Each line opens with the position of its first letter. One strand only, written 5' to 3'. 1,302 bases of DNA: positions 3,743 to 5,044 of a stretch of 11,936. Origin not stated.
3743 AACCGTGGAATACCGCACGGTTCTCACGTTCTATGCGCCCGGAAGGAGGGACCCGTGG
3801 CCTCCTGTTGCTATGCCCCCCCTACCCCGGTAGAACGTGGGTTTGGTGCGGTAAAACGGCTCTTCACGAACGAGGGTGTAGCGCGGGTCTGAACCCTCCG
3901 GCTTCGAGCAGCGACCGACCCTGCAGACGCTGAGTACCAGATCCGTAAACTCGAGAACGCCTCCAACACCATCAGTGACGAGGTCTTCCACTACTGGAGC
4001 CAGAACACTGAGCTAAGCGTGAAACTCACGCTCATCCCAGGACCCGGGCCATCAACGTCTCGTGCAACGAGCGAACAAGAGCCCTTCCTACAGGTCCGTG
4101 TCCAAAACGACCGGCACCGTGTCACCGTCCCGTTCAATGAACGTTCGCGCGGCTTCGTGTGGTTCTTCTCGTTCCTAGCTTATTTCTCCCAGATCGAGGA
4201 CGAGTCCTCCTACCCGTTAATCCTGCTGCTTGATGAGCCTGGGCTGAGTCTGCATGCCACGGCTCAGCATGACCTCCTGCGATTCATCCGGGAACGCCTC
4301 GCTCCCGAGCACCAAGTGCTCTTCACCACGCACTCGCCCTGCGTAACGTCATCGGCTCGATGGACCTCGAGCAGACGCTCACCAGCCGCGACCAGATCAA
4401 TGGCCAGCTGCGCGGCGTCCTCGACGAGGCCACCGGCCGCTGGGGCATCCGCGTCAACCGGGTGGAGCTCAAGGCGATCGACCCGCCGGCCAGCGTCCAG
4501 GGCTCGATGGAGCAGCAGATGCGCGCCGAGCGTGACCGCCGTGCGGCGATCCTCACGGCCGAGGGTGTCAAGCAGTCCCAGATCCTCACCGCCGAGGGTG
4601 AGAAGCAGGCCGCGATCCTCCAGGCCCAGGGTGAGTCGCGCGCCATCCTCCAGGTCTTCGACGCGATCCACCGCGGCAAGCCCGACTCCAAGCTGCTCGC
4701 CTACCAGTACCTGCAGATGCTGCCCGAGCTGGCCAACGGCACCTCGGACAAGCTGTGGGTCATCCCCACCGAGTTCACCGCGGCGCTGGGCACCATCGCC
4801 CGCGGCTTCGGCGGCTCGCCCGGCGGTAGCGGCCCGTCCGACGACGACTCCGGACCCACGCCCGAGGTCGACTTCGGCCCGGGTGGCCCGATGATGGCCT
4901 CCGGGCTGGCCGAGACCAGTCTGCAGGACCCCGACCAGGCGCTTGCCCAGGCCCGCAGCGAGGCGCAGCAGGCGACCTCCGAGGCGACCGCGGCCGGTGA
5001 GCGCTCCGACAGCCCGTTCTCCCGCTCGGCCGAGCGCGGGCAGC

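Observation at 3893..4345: Three abrupt junctions in 450 bp: IS end | low-GC AAA ATPase core fragment | SPFH gene lacking its 5' half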

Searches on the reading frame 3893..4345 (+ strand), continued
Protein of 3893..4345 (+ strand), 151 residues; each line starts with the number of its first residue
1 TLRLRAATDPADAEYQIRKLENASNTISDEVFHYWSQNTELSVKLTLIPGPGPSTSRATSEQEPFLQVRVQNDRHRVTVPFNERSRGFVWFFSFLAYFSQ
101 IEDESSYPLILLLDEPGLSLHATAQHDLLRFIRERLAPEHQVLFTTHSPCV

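Call 40: search_protein_families(library=pfam, proteins=[L001:5254-7179:+, L002:5245-7173:+, L003:1-1254:+, L003:9095-9586:+, L003:9747-10322:+, L003:11860-12939:+, L003:13001-13447:+], max_evalue=0.01)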
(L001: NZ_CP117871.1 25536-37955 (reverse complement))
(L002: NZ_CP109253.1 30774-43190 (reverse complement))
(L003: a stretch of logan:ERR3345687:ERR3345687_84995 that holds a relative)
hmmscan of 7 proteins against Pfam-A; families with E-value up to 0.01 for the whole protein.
L001:5254-7179:+ (641 aa): 6 families
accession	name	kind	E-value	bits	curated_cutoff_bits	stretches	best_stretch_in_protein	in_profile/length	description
PF13175.12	AAA_15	-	1.6e-18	67.9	32.1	2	257-392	245-374/374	AAA ATPase domain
PF13304.12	AAA_21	-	1.6e-13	51.9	27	1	254-393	158-304/304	AAA domain, putative AbiEii toxin, Type IV TA system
PF20469.4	OLD-like_TOPRIM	-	0.00099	20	23.2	1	445-507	5-65/67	Overcoming lysogenization defect protein-like, TOPRIM domain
PF13476.12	AAA_23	-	0.0012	20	27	1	8-44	4-39/201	AAA domain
PF02463.25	SMC_N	-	0.0014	18.6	40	0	8-45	7-45/220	RecF/RecN/SMC N terminal domain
PF13514.12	AAA_27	-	0.0095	16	22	0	1-44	1-46/206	AAA domain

L002:5245-7173:+ (642 aa): 5 families
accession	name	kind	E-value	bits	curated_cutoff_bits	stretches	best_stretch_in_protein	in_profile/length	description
PF13175.12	AAA_15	-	3.7e-20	73.3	32.1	2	1-46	1-45/374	AAA ATPase domain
PF13304.12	AAA_21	-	2.9e-16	60.8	27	2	282-395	220-304/304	AAA domain, putative AbiEii toxin, Type IV TA system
PF13476.12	AAA_23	-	1.2e-05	26.5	27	1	7-44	3-39/201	AAA domain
PF02463.25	SMC_N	-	0.00059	19.8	40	1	5-47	4-48/220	RecF/RecN/SMC N terminal domain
PF13555.12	AAA_29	-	0.0028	17.8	27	1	20-46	17-44/61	P-loop containing region of AAA domain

L003:1-1254:+ (417 aa): 1 family
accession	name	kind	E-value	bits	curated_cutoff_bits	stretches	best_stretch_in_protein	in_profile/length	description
PF13020.12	NOV_C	-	2.3e-19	69.7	22.1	1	294-376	1-84/91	Protein NO VEIN, C-terminal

L003:9095-9586:+ (163 aa): 0 families

L003:9747-10322:+ (191 aa): 0 families

L003:11860-12939:+ (359 aa): 2 families
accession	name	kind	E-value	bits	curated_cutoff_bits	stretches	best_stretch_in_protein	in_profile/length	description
PF06250.17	YhcG_C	-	8.9e-45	152.8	32.5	1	183-332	3-155/157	YhcG PDDEXK nuclease domain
PF17761.7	DUF1016_N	-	6.3e-33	114.2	32.8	1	30-165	2-137/137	DUF1016 N-terminal domain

L003:13001-13447:+ (149 aa): 2 families
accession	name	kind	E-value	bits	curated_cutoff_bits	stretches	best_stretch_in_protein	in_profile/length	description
PF18731.6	HEPN_Swt1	-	8.5e-32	110.3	27.5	1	11-123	1-115/115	Swt1-like HEPN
PF13643.11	DUF4145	-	0.0023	18.4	23.1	1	76-115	47-87/88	Domain of unknown function (DUF4145)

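Call 41: search_protein_families(library=ncbifam, proteins=[window:3893-4339:+, L001:5254-7179:+, L002:5245-7173:+], max_evalue=0.001)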
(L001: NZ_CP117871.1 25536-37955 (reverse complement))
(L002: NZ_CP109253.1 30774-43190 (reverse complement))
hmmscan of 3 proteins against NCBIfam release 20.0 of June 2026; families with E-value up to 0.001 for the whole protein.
window:3893-4339:+ (149 aa): 0 families

L001:5254-7179:+ (641 aa): 4 families
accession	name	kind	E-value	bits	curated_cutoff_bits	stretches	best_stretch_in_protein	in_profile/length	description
NF041760.1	PtuA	equivalog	1.5e-06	27.4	500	0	7-47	59-95/524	retron Ec78 anti-phage system effector ATPase PtuA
NF038234.1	retron_eff_Eco8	equivalog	2.1e-05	23.4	250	0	346-392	271-325/679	retron Eco8 family effector endonuclease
TIGR00611.2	recf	equivalog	5.5e-05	22.5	172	0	7-45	5-42/339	DNA replication/repair protein RecF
NF040873.1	AztA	equivalog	8.7e-05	22.2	220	0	349-395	139-185/191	zinc ABC transporter ATP-binding protein AztA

L002:5245-7173:+ (642 aa): 5 families
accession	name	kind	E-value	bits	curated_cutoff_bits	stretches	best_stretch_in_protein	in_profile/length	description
NF038234.1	retron_eff_Eco8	equivalog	1.3e-07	30.7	250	1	1-44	1-43/679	retron Eco8 family effector endonuclease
NF041760.1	PtuA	equivalog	9.5e-07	28.1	500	0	4-46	53-94/524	retron Ec78 anti-phage system effector ATPase PtuA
NF040873.1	AztA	equivalog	5.6e-06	26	220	0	352-392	140-180/191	zinc ABC transporter ATP-binding protein AztA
TIGR00611.2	recf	equivalog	5e-05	22.6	172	0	6-47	4-44/339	DNA replication/repair protein RecF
NF010068.0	PRK13548.1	equivalog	0.00047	19.3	261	0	25-44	32-51/261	heme ABC transporter ATP-binding protein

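Call 42: search_solved_structures(query=L001:5254-7179:+, max_evalue=0.01, show_alignments=1)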
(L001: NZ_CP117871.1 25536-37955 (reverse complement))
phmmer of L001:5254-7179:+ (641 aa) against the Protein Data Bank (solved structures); distinct sequences matched with E-value up to 0.01: 2.
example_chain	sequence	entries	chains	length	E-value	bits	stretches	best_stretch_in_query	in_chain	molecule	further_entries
6p74_A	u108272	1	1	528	1.8e-06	30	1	303-495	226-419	Putative ATP-dependent endonuclease of the OLD family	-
9kjx_B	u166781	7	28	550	0.0056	18.4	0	308-435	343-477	AAA family ATPase | Retron I-A effector PtuA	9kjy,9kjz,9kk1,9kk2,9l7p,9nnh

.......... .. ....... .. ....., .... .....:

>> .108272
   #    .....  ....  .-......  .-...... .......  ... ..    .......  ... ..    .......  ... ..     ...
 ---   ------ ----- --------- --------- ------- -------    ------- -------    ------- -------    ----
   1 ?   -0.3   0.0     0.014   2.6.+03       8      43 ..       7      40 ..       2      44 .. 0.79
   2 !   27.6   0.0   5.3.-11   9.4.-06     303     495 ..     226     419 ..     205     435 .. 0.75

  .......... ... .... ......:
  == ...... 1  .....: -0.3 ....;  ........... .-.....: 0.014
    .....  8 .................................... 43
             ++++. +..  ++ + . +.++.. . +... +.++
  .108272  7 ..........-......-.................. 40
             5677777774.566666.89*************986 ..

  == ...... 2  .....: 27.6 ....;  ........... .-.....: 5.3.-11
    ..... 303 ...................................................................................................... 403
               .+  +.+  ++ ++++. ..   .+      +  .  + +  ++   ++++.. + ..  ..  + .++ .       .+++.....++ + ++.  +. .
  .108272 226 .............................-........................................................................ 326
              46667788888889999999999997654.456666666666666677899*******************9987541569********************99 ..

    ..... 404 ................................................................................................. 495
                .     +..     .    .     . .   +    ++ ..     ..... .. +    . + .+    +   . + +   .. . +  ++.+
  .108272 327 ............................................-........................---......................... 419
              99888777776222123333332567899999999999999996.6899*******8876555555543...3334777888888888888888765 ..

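Call 49: get_annotated_region(hit=H3, flank=4000)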
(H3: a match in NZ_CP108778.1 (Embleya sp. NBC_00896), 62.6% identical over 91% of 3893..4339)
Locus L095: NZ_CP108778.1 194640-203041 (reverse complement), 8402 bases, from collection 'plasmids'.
description: Embleya sp. NBC_00896 plasmid unnamed2, complete sequence
organism: Embleya sp. NBC_00896 (NCBI taxid 2975961)
taxonomy: Bacteria; Actinomycetota; Actinomycetes; Kitasatosporales; Streptomycetaceae; Embleya; Embleya sp. NBC 00896
host: -; source: -; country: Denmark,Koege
typing (MOB-suite, as given by PLSDB): non-mobilizable
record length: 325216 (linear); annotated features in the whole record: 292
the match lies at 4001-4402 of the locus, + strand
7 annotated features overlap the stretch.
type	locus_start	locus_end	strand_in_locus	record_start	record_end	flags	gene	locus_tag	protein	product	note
CDS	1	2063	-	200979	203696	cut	-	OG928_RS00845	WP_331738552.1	hypothetical protein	-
CDS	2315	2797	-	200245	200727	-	-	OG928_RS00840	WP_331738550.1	hypothetical protein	-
CDS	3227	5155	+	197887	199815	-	-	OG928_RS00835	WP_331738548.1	AAA family ATPase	-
CDS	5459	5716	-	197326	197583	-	-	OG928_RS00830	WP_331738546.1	hypothetical protein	-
CDS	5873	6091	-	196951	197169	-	-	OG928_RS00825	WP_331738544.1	hypothetical protein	-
CDS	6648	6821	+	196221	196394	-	-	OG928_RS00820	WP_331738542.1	hypothetical protein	-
CDS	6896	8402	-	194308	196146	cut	-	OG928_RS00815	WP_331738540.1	hypothetical protein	-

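Call 50: get_annotated_region(hit=H7, flank=4000)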
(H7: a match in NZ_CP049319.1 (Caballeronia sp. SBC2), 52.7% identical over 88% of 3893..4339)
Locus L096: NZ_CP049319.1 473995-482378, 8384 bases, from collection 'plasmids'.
description: Caballeronia sp. SBC2 plasmid pSBC2-3, complete sequence
organism: Caballeronia sp. SBC2 (NCBI taxid 2705547)
taxonomy: Bacteria; Pseudomonadota; Betaproteobacteria; Burkholderiales; Burkholderiaceae; Caballeronia; Caballeronia sp. SBC2
host: -; source: whole organism,soil; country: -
typing (MOB-suite, as given by PLSDB): non-mobilizable
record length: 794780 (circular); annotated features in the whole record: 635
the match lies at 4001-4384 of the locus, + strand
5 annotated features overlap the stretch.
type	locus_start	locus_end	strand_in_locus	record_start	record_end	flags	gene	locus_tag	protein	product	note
CDS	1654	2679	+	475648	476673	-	-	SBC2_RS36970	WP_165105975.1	DNA-binding protein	-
CDS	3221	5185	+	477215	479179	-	-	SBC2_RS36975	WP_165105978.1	AAA family ATPase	-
CDS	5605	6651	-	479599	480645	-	-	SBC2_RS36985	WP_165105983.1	hypothetical protein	-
CDS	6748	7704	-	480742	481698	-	-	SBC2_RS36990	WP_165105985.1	toll/interleukin-1 receptor domain-containing protein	GO:0007165 - signal transduction [Evidence IEA]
CDS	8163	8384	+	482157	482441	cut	-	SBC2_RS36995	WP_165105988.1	hypothetical protein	-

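Call 51: get_annotated_region(hit=H16, flank=4000)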
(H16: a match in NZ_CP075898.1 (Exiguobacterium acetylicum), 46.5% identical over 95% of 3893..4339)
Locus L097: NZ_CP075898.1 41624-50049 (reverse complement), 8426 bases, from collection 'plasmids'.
description: Exiguobacterium acetylicum strain SI17 plasmid p1, complete sequence
organism: Exiguobacterium acetylicum (NCBI taxid 41170)
taxonomy: Bacteria; Bacillota; Bacilli; Bacillales; ; Exiguobacterium; Exiguobacterium acetylicum
host: -; source: cell culture,litchi pericarp; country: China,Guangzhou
typing (MOB-suite, as given by PLSDB): mobilizable; relaxase MOBP
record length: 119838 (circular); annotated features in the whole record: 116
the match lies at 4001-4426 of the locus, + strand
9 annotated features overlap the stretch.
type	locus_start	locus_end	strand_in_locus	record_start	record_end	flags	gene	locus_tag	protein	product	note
CDS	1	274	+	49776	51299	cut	-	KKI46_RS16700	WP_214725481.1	multicopper oxidase domain-containing protein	-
CDS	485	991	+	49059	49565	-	-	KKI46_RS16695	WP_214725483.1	CueP family metal-binding protein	-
CDS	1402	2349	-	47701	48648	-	-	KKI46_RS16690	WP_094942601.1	cation diffusion facilitator family transporter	-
CDS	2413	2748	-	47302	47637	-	-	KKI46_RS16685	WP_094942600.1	metalloregulator ArsR/SmtB family transcription factor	GO:0006355 - regulation of DNA-templated transcription [Evidence IEA]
CDS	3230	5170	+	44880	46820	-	-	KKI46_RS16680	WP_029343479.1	AAA family ATPase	-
CDS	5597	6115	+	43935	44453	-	-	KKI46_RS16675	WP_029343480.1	hypothetical protein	-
CDS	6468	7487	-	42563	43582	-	-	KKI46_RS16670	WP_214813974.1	site-specific integrase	GO:0015074 - DNA integration [Evidence IEA]; GO:0006310 - DNA recombination [Evidence IEA]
CDS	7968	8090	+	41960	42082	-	-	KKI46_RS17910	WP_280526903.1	hypothetical protein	-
CDS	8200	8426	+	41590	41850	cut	-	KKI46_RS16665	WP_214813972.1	hypothetical protein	-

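Call 52: get_annotated_region(hit=H18, flank=4000)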
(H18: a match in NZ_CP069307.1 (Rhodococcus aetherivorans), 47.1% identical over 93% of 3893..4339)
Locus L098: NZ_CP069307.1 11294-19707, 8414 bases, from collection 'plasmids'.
description: Rhodococcus aetherivorans isolate PSBB011 plasmid unnamed, complete sequence
organism: Rhodococcus aetherivorans (NCBI taxid 191292)
taxonomy: Bacteria; Actinomycetota; Actinomycetes; Mycobacteriales; Nocardiaceae; Rhodococcus; Rhodococcus aetherivorans
host: -; source: monoisolate,Minnesota; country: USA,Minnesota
typing (MOB-suite, as given by PLSDB): conjugative; relaxase MOBF; mating-pair formation MPF_T
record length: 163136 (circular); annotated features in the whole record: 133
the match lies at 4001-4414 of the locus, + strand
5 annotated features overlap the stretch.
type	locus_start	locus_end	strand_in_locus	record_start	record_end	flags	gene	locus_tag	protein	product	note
CDS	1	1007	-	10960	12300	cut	-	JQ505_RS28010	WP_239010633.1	IS630 family transposase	-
CDS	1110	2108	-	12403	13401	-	-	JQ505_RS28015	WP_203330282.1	hypothetical protein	-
CDS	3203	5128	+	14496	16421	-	-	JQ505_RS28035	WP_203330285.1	AAA family ATPase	-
CDS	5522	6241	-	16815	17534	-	-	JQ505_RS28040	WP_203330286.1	SprT family zinc-dependent metalloprotease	GO:0006508 - proteolysis [Evidence IEA]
CDS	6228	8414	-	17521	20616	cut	-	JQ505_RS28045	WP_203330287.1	HsdR family type I site-specific deoxyribonuclease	GO:0009307 - DNA restriction-modification system [Evidence IEA]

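Call 54: search_solved_structures(query=A2, max_evalue=0.01)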
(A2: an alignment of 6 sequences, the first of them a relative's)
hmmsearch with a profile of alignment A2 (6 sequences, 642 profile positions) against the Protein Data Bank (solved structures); distinct sequences matched with E-value up to 0.01: 29.
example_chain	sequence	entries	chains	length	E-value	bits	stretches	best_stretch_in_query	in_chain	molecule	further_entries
6p74_A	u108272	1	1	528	5.1e-13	51.6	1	349-503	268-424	Putative ATP-dependent endonuclease of the OLD family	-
9kjx_B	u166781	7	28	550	1.7e-08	36.7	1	311-398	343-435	AAA family ATPase | Retron I-A effector PtuA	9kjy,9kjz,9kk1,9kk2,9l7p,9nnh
22bu_B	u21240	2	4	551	2.4e-08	36.2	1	349-414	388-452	AAA family ATPase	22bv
9vkz_A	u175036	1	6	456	4.7e-08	35.2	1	311-396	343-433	Retron Ec78 probable ATPase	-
9vh1_D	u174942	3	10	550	5.1e-08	35.1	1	311-397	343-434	Retron Ec78 probable ATPase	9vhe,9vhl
9u9y_A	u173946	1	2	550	6.1e-08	34.8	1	311-398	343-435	AAA family ATPase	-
9nnk_C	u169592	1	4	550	7.9e-08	34.5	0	311-398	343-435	Retreon I-A effector PtuA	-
9n69_A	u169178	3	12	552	1.1e-07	34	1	2-48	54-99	AAA family ATPase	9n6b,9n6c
9nnb_C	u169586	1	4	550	1.4e-07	33.7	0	311-398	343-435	Retron I-A effector PtuA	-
8ee4_A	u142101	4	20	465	4.5e-07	32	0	349-413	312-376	PtuA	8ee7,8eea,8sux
22et_E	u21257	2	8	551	5.1e-07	31.8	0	350-414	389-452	PtuA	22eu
9e8z_C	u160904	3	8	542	5.6e-07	31.6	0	2-46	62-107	Retron Ec83 probable ATPase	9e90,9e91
8ux9_B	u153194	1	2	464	5e-06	28.5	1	349-393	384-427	AriA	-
8v45_A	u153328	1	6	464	5.2e-06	28.5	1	349-393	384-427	AriA antitoxin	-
8v46_A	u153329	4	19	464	4.2e-05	25.4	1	349-393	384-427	AriA antitoxin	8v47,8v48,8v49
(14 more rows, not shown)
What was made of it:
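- On OLD-family nuclease, class 1: In full-length relatives the region aligns with the 6P74 Toprim domain (calls 42, 54), but Pfam OLD-like_TOPRIM is sub-threshold at 20.0 against 23.2 bits (call 40).
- The closest solved relative is 6P74, the Thermus scotoductus class-1 OLD, at E=5e-13 (call 54).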

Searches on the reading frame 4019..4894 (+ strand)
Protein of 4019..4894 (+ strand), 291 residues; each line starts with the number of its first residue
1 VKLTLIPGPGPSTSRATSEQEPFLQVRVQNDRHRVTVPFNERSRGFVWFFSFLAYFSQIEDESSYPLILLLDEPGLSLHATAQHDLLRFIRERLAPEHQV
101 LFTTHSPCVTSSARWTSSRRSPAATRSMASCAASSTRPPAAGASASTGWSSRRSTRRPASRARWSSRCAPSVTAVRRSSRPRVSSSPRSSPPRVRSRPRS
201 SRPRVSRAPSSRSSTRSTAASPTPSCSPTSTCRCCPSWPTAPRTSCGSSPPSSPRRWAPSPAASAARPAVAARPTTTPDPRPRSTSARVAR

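Call 12: search_protein_families(library=pfam, proteins=[window:4019-4894:+], max_evalue=0.01)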
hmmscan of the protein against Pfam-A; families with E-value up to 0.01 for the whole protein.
window:4019-4894:+ (291 aa): 2 families
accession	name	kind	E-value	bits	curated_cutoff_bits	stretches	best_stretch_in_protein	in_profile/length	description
PF13304.12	AAA_21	-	6.5e-10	40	27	1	24-107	221-300/304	AAA domain, putative AbiEii toxin, Type IV TA system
PF13175.12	AAA_15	-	7.1e-08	32.9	32.1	1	34-108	293-372/374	AAA ATPase domain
